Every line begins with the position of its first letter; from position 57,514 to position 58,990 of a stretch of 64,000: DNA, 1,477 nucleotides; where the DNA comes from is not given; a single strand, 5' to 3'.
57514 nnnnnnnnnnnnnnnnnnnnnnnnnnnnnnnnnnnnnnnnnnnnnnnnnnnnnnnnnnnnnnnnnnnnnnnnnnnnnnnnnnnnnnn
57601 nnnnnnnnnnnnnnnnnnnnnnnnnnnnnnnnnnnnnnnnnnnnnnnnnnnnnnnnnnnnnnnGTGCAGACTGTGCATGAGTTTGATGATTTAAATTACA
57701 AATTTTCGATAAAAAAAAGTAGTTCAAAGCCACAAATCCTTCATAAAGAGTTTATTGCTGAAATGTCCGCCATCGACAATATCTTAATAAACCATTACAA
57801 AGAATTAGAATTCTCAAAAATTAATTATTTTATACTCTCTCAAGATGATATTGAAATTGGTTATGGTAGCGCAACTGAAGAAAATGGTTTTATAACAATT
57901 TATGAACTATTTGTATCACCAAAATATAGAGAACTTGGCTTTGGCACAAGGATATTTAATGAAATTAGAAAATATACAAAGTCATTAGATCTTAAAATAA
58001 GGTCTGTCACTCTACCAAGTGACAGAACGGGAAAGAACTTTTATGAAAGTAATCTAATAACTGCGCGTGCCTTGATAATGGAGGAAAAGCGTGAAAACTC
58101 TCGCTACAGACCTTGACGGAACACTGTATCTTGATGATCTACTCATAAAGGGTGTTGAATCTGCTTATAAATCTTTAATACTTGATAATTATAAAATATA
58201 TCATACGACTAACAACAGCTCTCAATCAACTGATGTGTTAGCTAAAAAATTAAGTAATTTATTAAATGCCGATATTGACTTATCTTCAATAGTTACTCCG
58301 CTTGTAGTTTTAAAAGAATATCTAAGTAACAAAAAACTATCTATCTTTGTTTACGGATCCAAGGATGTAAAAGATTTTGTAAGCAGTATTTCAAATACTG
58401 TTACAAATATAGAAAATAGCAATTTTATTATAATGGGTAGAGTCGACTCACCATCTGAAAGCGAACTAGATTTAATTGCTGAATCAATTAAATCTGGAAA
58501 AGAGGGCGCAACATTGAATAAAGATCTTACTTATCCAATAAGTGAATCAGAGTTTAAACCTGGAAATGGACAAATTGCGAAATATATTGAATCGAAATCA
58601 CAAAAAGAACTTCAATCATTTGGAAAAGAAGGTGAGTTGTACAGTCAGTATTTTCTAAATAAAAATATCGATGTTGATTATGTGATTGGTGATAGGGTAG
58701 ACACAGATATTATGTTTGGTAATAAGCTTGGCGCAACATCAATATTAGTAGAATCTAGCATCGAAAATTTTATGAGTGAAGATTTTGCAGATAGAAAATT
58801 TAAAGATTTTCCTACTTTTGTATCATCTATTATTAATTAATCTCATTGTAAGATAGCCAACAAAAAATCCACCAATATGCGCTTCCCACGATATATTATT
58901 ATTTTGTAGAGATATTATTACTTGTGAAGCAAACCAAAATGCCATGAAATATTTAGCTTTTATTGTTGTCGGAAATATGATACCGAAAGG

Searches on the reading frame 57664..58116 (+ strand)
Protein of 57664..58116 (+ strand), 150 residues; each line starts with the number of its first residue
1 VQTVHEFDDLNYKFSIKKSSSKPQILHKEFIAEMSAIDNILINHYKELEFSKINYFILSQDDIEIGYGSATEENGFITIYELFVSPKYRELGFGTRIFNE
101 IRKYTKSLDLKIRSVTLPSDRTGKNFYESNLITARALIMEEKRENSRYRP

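Call 9: search_protein_families(library=pfam, proteins=[window:57664-58116:+], max_evalue=0.1)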
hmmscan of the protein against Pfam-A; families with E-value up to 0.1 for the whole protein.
window:57664-58116:+ (150 aa): 5 families
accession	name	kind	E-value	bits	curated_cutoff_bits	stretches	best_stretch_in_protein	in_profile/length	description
PF13673.13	Acetyltransf_10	-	2.4e-09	37.7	23.6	1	49-129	27-104/128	Acetyltransferase (GNAT) domain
PF13508.13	Acetyltransf_7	-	3e-08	34.4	27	1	54-129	4-79/84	Acetyltransferase (GNAT) domain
PF00583.31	Acetyltransf_1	-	2.7e-06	28.1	20.7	1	54-128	34-112/116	Acetyltransferase (GNAT) family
PF17013.11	Acetyltransf_15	-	6.2e-06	26.2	35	1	21-105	44-101/210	Putative acetyl-transferase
PF14542.12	Acetyltransf_CG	-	0.053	14.1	30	1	71-113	19-61/80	GCN5-related N-acetyl-transferase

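Call 10: search_protein_families(library=ncbifam, proteins=[window:57664-58116:+], max_evalue=0.1)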
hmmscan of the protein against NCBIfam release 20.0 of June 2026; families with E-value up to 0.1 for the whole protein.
window:57664-58116:+ (150 aa): 3 families
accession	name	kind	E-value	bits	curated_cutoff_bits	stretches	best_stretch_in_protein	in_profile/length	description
TIGR01575.1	rimI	equivalog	0.00022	21.4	86.4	1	47-117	26-94/132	ribosomal protein S18-alanine N-acetyltransferase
NF000482.1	AAC_3_XI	exception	0.0092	15.8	300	1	75-132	74-132/148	aminoglycoside N-acetyltransferase AAC(3)-XI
NF010241.0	PRK13688.1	equivalog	0.02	14.7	194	1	72-116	76-116/159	N-acetyltransferase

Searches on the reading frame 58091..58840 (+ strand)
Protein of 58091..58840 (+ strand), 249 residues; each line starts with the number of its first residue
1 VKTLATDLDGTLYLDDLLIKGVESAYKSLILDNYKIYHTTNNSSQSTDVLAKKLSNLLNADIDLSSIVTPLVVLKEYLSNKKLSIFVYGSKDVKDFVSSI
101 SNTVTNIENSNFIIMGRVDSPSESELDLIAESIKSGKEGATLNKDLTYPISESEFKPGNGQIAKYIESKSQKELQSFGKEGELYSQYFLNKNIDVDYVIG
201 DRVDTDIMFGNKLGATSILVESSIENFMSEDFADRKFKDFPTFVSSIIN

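Call 75: search_protein_families(library=pfam, proteins=[window:58091-58840:+], max_evalue=0.01)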
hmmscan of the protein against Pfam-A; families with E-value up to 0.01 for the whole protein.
window:58091-58840:+ (249 aa): 3 families
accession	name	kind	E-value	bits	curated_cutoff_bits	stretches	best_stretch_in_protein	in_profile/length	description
PF13344.12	Hydrolase_6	-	2.9e-14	53.3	27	1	5-97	2-95/101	Haloacid dehalogenase-like hydrolase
PF13242.12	Hydrolase_like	-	3.9e-07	30.3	22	1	197-224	25-52/75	HAD-hyrolase-like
PF09419.16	PGP_phosphatase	-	0.00022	21.3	20.4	1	197-224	140-167/168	Mitochondrial PGP phosphatase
